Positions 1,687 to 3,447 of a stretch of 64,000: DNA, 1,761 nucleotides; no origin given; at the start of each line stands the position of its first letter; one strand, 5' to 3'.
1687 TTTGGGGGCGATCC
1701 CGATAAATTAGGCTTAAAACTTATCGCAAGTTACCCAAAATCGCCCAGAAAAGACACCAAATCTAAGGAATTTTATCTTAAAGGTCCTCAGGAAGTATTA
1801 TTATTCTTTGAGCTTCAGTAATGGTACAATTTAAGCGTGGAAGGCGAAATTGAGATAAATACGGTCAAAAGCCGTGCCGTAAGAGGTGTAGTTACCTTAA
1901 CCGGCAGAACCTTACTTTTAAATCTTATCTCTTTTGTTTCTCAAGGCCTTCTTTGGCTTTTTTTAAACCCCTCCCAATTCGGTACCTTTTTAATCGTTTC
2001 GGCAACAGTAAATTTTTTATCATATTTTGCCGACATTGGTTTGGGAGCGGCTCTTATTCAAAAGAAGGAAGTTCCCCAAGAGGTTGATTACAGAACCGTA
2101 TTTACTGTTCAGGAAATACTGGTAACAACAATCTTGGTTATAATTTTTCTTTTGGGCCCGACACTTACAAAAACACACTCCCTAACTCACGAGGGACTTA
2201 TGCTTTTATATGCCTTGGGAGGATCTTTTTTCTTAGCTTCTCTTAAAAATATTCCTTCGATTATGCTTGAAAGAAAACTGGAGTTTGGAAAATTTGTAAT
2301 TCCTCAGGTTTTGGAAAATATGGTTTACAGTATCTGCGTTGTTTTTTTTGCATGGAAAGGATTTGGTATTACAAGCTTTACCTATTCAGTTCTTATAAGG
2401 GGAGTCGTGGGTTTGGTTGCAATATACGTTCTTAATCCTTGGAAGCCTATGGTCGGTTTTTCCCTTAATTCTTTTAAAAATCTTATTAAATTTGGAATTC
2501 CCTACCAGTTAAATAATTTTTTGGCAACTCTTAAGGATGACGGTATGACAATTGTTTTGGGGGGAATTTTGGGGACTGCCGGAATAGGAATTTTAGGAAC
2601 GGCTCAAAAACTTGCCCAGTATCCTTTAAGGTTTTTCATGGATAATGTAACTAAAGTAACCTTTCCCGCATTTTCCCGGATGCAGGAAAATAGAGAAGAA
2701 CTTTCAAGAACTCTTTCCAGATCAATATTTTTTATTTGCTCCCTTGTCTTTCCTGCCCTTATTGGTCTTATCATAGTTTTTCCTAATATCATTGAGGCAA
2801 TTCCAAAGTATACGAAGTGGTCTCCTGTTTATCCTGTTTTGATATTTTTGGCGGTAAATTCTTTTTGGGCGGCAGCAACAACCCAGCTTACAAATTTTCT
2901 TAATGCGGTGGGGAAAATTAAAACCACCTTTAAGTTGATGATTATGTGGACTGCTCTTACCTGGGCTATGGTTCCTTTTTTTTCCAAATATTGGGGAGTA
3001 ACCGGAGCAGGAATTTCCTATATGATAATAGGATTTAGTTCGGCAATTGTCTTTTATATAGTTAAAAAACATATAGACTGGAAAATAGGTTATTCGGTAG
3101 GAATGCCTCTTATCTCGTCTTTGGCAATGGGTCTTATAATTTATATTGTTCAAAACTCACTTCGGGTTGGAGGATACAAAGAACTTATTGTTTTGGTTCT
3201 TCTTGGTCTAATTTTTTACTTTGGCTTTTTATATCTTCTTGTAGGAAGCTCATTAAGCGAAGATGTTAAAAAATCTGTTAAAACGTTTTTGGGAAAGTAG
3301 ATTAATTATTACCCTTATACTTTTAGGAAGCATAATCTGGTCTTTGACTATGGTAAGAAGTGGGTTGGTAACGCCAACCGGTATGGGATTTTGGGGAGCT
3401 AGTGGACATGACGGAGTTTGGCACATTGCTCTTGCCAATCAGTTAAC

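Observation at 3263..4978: Paralogous pair of large membrane proteins with a 'GHDG-x-WHIAL' signature on opposite strands (3263-4978 and 22320-24152)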

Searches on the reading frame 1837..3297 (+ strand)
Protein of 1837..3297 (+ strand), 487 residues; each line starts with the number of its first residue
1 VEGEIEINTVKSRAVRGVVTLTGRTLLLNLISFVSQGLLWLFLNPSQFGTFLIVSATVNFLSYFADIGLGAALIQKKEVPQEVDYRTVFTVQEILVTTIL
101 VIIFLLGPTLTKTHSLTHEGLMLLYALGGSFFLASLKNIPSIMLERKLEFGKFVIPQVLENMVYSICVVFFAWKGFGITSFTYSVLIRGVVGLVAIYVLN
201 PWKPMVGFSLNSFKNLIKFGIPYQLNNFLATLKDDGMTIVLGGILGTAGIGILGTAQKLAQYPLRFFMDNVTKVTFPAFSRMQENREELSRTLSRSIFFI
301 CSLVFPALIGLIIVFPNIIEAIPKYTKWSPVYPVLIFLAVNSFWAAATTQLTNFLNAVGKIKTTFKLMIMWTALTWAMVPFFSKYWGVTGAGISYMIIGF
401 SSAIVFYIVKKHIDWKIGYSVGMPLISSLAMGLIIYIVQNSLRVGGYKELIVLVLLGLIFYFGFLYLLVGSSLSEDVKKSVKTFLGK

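Call 4: search_protein_families(library=pfam, proteins=[window:1837-3297:+], max_evalue=1)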
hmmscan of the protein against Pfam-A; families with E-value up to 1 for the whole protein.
window:1837-3297:+ (487 aa): 2 families
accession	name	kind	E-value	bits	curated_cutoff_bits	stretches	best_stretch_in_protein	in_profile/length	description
PF13440.11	Polysacc_synt_3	-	5e-50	170.8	23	1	42-322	5-283/293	Polysaccharide biosynthesis protein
PF01943.22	Polysacc_synt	-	1.7e-21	77.4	28.2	1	15-283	2-274/274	Polysaccharide biosynthesis protein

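Call 63: search_protein_families(library=ncbifam, proteins=[window:1837-3297:+], max_evalue=0.001)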
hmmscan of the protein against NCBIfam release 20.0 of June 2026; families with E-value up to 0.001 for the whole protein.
window:1837-3297:+ (487 aa): 3 families
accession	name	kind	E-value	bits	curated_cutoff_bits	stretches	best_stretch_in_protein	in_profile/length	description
NF007773.0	PRK10459.1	equivalog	2.8e-36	125.6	273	1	22-479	15-477/492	MOP flippase family protein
NF058658.1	Oglyco_Wzx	exception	1e-25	90.7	720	1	36-469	32-464/478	O-glycosylation flippase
NF047674.1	TeichurnBiosyTuaB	equivalog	1e-22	80.9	580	1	8-465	2-466/469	teichuronic acid biosynthesis protein TuaB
